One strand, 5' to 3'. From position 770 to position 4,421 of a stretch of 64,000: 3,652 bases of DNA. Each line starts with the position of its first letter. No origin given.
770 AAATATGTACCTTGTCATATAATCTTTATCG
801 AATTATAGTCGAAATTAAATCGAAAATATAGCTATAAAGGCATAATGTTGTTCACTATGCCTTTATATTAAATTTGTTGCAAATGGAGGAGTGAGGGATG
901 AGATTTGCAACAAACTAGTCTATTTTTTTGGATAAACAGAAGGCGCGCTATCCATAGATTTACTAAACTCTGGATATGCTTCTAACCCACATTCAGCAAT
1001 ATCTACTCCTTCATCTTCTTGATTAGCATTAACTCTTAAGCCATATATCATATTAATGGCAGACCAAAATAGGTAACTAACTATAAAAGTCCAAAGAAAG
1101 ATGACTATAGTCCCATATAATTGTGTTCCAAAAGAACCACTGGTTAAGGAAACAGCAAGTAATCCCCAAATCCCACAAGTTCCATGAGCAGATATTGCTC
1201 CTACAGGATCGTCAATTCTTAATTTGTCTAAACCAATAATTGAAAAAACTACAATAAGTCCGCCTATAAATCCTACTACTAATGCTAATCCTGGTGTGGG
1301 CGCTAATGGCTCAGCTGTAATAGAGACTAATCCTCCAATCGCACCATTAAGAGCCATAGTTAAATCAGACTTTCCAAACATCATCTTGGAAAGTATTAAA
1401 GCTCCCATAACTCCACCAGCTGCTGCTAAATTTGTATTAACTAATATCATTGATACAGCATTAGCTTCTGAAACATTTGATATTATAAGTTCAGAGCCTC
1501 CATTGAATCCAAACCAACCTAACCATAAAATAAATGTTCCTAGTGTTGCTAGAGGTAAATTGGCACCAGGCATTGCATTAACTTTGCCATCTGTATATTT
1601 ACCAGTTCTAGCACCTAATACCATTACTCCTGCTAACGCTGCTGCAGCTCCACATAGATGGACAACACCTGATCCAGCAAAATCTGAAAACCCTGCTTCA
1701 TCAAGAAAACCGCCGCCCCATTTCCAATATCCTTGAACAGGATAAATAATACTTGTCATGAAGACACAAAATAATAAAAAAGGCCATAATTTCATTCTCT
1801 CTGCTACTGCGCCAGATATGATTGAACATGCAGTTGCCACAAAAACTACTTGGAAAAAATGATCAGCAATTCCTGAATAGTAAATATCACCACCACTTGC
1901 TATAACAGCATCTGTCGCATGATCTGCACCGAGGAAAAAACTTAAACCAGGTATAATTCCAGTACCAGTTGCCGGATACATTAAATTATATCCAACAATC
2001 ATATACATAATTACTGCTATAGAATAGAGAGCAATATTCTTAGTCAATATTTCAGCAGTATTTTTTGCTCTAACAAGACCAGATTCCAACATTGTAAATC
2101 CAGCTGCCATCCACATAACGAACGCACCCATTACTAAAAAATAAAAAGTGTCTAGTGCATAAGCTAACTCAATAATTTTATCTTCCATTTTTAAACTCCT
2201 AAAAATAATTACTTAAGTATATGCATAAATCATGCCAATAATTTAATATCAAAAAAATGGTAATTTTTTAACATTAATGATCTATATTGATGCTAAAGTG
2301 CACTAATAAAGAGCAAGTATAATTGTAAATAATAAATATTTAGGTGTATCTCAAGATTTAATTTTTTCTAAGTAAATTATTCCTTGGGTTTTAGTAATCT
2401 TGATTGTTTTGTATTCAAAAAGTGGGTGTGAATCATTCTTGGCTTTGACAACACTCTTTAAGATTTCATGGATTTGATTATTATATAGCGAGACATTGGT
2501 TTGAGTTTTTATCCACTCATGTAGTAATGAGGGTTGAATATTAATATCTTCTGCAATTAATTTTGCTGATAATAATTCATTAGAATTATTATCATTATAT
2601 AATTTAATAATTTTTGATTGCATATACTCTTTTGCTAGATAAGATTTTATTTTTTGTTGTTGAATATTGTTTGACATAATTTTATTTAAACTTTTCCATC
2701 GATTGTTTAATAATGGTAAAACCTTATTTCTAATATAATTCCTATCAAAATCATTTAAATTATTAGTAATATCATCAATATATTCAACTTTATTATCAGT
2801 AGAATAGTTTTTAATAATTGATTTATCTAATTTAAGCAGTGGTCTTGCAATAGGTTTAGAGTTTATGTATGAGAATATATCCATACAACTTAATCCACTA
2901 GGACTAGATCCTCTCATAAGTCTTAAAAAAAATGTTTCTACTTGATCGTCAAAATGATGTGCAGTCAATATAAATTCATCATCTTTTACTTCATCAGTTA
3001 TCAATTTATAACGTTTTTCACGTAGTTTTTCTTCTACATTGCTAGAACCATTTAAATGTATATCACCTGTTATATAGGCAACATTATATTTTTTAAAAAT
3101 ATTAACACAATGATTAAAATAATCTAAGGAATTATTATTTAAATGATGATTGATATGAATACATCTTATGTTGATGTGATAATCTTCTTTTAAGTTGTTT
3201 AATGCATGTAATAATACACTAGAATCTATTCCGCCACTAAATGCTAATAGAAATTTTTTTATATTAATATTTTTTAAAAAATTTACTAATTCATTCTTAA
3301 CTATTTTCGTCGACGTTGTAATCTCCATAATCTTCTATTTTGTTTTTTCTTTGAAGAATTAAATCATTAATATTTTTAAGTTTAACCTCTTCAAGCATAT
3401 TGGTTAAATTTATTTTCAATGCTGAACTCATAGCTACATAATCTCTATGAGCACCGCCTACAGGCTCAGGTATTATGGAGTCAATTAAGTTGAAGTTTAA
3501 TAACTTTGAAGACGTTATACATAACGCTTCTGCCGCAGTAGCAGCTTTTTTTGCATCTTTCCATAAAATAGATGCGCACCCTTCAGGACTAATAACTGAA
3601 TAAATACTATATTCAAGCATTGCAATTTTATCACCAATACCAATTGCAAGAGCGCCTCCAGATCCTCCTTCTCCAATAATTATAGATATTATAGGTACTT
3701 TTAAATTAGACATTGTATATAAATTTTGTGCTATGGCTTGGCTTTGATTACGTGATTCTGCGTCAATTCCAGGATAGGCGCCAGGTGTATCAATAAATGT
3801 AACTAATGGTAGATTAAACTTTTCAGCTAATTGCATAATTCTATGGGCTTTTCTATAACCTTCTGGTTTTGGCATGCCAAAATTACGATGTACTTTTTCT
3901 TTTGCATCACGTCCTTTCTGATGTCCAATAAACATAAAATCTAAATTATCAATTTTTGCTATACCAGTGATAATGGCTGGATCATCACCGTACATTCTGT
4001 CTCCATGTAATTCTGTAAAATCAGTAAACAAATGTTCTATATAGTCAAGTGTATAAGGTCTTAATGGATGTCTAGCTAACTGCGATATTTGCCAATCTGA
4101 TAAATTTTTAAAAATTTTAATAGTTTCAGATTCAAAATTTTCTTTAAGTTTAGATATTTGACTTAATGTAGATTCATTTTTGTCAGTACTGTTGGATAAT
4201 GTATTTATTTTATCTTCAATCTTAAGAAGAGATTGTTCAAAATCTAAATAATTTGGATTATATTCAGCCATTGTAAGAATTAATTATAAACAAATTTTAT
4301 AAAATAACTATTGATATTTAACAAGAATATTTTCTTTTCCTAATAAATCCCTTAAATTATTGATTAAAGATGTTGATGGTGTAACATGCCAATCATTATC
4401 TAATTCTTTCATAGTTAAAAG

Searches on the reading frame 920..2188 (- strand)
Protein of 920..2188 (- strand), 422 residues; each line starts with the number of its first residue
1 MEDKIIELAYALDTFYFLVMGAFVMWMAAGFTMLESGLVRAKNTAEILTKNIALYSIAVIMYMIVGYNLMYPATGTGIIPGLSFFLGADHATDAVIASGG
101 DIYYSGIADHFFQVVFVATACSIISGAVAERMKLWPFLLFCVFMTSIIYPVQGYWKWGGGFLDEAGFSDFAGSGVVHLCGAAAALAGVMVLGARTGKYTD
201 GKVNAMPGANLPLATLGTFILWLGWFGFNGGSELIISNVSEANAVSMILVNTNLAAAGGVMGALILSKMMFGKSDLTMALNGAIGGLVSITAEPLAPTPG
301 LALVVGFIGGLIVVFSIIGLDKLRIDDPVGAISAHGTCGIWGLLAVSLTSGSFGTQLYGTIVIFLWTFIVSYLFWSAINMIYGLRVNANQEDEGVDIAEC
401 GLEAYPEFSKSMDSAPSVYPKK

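Call 37: search_protein_families(library=ncbifam, max_evalue=1e-10, proteins=[window:920-2188:-])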
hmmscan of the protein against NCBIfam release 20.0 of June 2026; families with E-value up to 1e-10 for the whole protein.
window:920-2188:- (422 aa): 3 families
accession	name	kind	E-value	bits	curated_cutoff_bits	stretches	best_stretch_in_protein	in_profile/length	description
TIGR03644.1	marine_trans_1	hypoth_equivalog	5.3e-188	624.8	514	1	10-408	1-404/404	probable ammonium transporter, marine subtype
TIGR00836.1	amt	subfamily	5.3e-101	338.5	343.3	1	13-405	1-406/406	ammonium transporter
NF007947.0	PRK10666.1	equivalog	3e-51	174.7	657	1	12-405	30-426/428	ammonium transporter AmtB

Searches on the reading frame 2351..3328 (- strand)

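Call 37: search_protein_families(library=ncbifam, max_evalue=1e-10, proteins=[window:2351-3328:-])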
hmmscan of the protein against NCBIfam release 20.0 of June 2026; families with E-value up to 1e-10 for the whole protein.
window:2351-3328:- (325 aa): 2 families
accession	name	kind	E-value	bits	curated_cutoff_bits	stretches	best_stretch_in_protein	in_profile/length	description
NF007942.0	PRK10660.1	equivalog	6e-59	200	606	1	21-320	15-314/439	tRNA lysidine(34) synthetase TilS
TIGR02432.1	lysidine_TilS_N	equivalog_domain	1.7e-50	171.6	93.6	1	25-205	1-189/189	tRNA lysidine(34) synthetase TilS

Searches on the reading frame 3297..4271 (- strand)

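Call 37: search_protein_families(library=ncbifam, max_evalue=1e-10, proteins=[window:3297-4271:-])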
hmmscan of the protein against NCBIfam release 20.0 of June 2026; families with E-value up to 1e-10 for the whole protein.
window:3297-4271:- (324 aa): 5 families
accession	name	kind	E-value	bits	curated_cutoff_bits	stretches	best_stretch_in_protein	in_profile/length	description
NF004344.0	PRK05724.1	equivalog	6.9e-141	469.1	357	1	6-319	3-317/319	acetyl-CoA carboxylase carboxyltransferase subunit alpha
TIGR00513.1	accA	equivalog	1.5e-137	458.3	319.3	1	7-320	4-318/321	acetyl-CoA carboxylase carboxyl transferase subunit alpha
NF041504.1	AccA_sub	subfamily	6.6e-106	353.4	300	1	60-313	1-254/257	carboxyltransferase subunit alpha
NF008971.0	PRK12319.1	equivalog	1.3e-86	290.4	406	1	62-314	7-255/256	acetyl-CoA carboxylase carboxyl transferase subunit alpha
TIGR01117.1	mmdA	subfamily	8.4e-13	47.9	998.8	1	140-257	337-456/512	methylmalonyl-CoA decarboxylase subunit alpha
